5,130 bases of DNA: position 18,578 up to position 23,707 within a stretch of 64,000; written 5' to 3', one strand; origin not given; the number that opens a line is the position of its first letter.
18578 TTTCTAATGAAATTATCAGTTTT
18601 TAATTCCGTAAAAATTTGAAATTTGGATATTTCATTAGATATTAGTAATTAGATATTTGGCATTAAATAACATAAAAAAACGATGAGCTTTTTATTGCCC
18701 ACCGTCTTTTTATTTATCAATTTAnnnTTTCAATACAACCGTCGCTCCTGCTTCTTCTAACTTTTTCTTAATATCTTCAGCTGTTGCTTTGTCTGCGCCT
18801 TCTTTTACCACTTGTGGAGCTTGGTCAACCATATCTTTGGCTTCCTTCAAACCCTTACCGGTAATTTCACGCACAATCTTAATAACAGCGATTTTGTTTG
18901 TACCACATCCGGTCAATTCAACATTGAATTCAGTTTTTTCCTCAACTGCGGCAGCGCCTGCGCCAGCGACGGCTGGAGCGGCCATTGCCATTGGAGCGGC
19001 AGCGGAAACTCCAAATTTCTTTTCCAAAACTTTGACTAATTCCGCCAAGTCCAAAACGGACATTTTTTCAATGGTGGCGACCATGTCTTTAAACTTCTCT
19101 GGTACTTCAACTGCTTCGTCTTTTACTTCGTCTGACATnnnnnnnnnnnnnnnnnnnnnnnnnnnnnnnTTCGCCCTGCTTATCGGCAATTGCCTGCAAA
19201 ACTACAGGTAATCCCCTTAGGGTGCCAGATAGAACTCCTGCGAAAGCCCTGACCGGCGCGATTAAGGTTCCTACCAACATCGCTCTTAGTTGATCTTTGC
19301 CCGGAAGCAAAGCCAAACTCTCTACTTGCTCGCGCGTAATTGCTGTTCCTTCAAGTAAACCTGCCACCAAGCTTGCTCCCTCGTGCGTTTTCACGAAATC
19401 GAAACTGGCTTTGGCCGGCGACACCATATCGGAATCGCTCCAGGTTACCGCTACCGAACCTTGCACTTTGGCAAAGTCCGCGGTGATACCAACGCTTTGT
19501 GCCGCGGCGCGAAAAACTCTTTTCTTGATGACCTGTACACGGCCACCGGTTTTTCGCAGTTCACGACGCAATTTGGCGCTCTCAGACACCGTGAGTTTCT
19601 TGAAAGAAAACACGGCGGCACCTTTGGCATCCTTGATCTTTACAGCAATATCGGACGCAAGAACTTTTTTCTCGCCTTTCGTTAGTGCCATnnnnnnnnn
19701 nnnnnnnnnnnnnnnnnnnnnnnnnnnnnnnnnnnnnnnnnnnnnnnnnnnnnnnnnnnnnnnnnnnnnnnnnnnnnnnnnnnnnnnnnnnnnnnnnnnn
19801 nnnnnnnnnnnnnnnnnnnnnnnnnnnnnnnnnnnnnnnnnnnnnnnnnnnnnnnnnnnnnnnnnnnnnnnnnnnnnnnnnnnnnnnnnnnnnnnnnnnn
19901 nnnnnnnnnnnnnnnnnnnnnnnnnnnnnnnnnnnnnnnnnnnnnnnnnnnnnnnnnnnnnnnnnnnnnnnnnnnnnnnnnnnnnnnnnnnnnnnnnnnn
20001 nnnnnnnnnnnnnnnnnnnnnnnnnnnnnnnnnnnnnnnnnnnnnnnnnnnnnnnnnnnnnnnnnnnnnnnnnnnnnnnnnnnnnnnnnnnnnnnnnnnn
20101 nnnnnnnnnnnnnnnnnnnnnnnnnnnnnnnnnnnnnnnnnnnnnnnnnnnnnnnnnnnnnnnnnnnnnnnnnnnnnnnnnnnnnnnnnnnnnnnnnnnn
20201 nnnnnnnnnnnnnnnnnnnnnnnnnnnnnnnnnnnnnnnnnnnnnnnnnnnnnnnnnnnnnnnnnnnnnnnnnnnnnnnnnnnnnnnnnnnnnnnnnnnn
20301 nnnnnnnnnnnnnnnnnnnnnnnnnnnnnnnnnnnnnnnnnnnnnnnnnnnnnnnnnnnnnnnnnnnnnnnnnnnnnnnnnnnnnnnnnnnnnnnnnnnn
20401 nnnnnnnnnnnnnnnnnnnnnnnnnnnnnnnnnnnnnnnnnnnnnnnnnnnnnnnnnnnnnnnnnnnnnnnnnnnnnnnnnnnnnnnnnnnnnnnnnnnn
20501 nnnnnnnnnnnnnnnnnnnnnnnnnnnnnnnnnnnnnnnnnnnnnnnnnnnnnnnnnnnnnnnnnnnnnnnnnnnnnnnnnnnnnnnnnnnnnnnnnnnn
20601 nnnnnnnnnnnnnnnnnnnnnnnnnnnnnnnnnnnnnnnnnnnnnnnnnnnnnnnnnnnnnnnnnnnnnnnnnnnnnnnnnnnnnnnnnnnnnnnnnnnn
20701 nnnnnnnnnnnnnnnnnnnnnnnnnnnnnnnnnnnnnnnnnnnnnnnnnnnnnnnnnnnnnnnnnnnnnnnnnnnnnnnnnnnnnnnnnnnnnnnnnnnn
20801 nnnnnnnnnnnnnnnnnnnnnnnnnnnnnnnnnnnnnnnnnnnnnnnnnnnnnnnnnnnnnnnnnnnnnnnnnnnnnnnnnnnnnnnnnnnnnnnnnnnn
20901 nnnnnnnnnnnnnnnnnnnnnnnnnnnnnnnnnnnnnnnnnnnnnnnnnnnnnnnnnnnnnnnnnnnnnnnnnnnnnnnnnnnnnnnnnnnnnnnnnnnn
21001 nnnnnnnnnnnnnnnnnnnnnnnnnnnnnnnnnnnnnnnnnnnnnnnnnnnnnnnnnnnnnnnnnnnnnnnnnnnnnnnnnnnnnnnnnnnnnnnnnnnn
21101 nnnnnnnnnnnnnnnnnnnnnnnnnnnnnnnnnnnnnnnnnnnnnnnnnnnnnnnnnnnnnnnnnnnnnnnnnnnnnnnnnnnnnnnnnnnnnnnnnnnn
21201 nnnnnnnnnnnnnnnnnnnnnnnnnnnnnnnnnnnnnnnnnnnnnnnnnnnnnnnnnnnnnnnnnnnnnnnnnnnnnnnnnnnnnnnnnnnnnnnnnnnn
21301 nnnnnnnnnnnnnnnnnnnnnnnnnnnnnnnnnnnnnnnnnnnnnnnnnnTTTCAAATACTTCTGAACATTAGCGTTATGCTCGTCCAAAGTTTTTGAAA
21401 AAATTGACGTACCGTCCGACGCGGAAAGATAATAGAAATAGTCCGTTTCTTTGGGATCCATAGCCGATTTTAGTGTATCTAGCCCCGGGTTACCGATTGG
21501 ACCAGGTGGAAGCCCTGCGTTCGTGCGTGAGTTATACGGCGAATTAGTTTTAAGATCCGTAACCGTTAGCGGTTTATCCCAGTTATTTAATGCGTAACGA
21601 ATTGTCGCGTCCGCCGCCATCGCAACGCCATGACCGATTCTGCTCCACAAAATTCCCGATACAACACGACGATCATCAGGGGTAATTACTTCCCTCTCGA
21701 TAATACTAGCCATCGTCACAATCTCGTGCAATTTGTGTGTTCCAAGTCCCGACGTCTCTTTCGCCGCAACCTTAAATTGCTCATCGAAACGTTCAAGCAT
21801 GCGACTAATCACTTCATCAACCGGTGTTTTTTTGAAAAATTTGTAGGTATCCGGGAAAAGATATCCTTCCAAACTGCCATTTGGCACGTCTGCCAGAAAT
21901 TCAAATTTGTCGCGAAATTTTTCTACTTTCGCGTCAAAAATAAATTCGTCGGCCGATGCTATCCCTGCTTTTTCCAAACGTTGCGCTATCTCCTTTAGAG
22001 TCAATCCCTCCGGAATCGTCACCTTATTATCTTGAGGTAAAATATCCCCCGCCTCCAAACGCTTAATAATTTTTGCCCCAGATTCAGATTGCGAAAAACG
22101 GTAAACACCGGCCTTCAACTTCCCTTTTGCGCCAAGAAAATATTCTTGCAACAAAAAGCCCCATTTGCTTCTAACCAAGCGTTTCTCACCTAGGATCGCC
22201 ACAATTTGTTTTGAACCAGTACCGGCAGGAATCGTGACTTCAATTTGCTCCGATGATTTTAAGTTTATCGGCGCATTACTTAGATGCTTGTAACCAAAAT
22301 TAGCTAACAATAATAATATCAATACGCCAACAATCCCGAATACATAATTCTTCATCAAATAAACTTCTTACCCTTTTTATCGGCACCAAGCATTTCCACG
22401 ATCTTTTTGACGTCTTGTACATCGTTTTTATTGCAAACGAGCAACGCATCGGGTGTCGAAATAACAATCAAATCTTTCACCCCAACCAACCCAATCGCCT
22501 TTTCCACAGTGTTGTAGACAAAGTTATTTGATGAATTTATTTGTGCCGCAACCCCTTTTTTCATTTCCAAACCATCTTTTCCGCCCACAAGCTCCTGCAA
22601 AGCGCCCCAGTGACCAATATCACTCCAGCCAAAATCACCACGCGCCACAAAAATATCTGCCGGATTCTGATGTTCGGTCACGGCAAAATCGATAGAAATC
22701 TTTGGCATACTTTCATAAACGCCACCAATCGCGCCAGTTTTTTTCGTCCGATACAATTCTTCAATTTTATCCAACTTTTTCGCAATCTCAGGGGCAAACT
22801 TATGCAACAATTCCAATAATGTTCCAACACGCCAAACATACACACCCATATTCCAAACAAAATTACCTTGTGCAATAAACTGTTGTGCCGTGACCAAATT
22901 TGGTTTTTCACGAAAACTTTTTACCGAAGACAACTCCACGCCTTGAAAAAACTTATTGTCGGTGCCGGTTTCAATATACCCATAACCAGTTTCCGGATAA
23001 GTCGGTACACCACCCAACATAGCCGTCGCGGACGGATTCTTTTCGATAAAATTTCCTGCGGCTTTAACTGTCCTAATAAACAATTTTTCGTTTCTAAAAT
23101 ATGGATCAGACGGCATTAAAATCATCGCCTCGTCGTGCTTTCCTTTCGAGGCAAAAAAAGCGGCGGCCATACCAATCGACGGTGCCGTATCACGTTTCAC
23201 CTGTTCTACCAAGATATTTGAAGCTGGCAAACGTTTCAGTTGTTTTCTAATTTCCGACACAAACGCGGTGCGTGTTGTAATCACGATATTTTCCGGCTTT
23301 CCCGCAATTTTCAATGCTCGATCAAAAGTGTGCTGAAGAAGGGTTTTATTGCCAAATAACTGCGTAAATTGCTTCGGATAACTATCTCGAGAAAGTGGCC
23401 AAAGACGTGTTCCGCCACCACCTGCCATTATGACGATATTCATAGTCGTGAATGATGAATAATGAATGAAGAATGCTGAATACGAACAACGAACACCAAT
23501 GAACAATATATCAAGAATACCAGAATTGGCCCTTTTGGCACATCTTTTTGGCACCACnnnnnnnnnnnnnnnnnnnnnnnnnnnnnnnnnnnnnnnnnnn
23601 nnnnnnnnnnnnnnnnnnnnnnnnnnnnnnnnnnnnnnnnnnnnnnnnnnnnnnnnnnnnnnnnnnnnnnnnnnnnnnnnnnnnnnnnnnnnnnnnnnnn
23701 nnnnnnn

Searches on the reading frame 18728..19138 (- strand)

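Call 81: search_protein_families(library=pfam, proteins=[window:18728-19138:-], max_evalue=0.001)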
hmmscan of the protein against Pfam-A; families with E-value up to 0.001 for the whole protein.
window:18728-19138:- (137 aa): 2 families
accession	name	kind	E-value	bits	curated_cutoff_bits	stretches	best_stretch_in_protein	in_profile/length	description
PF00542.24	Ribosomal_L12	-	2.3e-28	98.7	25.9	1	71-137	1-67/67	Ribosomal protein L7/L12 C-terminal domain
PF16320.10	Ribosomal_L12_N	-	2.1e-16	59.8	25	1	17-63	3-47/48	Ribosomal protein L7/L12 dimerisation domain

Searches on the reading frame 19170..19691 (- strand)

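Call 81: search_protein_families(library=pfam, proteins=[window:19170-19691:-], max_evalue=0.001)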
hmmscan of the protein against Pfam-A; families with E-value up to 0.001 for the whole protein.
window:19170-19691:- (174 aa): 1 family
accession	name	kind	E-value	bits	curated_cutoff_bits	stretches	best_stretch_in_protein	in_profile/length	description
PF00466.25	Ribosomal_L10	-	4.8e-15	55.9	22.8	1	5-100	3-99/100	Ribosomal protein L10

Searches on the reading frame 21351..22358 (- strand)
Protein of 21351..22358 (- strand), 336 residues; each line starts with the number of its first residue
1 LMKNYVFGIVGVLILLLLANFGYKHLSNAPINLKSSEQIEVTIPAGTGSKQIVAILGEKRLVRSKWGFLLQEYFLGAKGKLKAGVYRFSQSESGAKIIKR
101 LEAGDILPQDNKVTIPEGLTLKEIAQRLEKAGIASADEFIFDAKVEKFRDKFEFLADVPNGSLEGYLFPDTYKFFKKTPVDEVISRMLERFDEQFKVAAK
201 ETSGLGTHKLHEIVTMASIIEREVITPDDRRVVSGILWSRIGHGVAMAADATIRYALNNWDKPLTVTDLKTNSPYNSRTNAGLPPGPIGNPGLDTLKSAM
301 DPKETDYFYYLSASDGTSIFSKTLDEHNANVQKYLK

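Call 82: search_protein_families(library=pfam, proteins=[window:21351-22358:-], max_evalue=0.001)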
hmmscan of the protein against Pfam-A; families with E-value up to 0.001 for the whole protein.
window:21351-22358:- (336 aa): 1 family
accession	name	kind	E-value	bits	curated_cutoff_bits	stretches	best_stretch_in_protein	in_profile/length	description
PF02618.21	YceG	-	1.6e-76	257.8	32.4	1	41-333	1-275/275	YceG-like family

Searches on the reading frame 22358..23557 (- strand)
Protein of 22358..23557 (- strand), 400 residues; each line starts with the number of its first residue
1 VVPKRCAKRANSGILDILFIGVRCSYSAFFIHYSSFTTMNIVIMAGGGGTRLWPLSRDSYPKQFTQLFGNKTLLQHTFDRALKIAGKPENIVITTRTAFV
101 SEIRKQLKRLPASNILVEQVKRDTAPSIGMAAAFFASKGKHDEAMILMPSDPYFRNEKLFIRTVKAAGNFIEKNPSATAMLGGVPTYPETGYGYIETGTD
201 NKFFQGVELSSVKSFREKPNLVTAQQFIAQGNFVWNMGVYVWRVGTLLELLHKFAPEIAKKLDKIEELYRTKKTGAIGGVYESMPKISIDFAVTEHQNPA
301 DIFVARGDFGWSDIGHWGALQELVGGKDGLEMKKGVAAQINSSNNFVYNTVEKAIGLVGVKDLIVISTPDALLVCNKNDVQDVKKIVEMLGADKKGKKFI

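Call 82: search_protein_families(library=pfam, proteins=[window:22358-23557:-], max_evalue=0.001)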
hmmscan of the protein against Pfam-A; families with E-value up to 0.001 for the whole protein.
window:22358-23557:- (400 aa): 3 families
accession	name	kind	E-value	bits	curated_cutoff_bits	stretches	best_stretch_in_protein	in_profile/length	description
PF00483.29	NTP_transferase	-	1.1e-36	127.1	21.2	1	42-322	3-237/245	Nucleotidyl transferase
PF22640.1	ManC_GMP_beta-helix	-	2.5e-15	56.6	27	1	339-390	5-55/55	MannoseP isomerase/GMP-like beta-helix domain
PF12804.13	NTP_transf_3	-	2.7e-08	34.6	27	1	42-167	2-111/160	MobA-like NTP transferase domain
